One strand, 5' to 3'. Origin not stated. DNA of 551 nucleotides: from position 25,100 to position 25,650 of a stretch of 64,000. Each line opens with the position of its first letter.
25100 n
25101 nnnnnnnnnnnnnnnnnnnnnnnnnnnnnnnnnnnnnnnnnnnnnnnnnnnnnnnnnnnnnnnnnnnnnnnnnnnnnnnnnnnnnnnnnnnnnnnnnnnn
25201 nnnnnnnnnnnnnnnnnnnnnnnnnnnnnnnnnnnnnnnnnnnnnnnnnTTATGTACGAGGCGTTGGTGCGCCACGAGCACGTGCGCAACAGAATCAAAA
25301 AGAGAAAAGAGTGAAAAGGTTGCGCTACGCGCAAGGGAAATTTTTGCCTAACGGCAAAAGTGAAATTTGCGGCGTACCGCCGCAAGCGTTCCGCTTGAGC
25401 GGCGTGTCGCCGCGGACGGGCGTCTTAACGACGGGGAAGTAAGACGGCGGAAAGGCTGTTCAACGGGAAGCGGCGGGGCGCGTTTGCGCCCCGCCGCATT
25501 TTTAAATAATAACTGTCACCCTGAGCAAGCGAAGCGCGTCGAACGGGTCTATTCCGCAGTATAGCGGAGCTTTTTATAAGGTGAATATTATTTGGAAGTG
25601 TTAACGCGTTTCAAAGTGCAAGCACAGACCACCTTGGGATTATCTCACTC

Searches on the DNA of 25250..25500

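Call 62: search_rna_families(source=window, start=25250, end=25500, threshold=evalue, max_evalue=1)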
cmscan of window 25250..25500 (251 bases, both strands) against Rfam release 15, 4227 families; matches with E-value up to 1: 2.
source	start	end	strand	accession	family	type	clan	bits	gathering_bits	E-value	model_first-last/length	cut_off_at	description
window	25436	25500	+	RF01757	sbcD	Gene; sRNA;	-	16.9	40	0.27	1-65/155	3'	sbcD RNA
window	25287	25371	+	RF01706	Gut-1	Gene; sRNA;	-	16.2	50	0.97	1-77/77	no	Gut-1 RNA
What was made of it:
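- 25311..25385 (+): Array D: GTGAAAA (contains the TGA stop of ORF 24832-25314), then hairpin, GGGAAAT, hairpin, GTGAAAT, hairpin. Only 16.2 bits against Gut-1 (call 62).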
